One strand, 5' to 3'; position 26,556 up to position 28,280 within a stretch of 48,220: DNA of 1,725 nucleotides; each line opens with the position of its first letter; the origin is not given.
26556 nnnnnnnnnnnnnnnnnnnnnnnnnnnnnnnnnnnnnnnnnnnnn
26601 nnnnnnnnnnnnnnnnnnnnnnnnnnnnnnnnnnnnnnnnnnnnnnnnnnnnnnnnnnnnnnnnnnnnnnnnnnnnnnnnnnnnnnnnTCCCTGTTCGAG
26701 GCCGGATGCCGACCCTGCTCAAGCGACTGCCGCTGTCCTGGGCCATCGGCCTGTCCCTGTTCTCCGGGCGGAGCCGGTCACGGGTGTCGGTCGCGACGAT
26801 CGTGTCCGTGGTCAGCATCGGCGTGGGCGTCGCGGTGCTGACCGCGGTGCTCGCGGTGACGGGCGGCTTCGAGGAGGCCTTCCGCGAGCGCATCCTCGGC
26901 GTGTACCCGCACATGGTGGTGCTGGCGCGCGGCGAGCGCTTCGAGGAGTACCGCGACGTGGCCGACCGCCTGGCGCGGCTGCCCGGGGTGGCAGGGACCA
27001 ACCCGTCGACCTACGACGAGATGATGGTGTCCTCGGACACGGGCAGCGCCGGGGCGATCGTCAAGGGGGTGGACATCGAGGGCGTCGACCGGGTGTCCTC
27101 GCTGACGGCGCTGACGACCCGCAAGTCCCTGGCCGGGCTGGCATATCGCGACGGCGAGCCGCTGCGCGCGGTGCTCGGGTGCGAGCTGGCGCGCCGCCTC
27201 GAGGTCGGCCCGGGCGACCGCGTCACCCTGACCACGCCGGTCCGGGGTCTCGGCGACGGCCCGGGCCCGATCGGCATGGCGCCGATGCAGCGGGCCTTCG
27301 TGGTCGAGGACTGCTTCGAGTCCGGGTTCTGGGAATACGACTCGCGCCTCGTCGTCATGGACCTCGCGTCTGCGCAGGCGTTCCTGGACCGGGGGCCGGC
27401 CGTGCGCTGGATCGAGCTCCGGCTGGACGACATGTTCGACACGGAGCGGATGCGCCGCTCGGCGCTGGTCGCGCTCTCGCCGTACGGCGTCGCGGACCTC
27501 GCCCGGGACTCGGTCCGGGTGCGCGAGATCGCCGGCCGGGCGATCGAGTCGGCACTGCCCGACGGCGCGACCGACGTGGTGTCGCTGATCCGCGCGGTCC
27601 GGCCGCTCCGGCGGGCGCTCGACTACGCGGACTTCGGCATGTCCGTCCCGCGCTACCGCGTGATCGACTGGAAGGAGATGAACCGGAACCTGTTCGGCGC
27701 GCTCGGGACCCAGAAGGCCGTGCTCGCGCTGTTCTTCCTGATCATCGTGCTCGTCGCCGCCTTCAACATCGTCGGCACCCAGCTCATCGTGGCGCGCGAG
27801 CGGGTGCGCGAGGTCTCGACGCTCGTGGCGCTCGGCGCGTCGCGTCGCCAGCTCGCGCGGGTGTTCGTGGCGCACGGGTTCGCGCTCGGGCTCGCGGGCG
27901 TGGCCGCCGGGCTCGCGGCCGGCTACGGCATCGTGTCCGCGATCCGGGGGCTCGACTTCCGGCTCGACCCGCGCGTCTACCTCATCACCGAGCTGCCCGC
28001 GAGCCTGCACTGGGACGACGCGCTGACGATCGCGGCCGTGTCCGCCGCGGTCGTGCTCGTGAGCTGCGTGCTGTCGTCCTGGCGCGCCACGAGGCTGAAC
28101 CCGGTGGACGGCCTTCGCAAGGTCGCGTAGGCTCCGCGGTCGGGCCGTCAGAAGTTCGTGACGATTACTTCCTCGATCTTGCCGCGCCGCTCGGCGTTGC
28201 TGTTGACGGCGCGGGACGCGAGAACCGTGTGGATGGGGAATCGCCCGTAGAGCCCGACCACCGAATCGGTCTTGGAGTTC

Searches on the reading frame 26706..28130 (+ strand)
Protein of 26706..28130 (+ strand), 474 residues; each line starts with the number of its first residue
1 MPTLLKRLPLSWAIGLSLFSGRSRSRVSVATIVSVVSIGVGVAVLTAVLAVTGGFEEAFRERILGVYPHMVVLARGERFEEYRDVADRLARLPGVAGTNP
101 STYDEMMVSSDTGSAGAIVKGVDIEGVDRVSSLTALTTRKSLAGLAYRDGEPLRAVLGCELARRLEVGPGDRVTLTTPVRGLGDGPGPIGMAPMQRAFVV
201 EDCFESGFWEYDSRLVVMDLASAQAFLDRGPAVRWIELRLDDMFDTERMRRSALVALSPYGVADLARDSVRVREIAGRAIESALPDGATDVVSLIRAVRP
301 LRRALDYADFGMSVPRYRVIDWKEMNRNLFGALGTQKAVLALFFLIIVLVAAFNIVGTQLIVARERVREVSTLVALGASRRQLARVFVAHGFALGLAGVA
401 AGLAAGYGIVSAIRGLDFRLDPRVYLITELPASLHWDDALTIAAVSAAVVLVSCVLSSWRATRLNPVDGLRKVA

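Call 61: search_protein_families(library=pfam, proteins=[window:26706-28130:+], max_evalue=0.001)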
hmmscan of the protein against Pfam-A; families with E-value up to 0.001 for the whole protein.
window:26706-28130:+ (474 aa): 2 families
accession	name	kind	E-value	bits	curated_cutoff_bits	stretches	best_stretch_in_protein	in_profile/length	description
PF02687.27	FtsX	-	5.9e-20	71.9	25.5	1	342-466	2-120/120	FtsX-like permease C-terminal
PF12704.14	MacB_PCD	-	1.8e-10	41.9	27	1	31-250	1-201/207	MacB-like periplasmic core domain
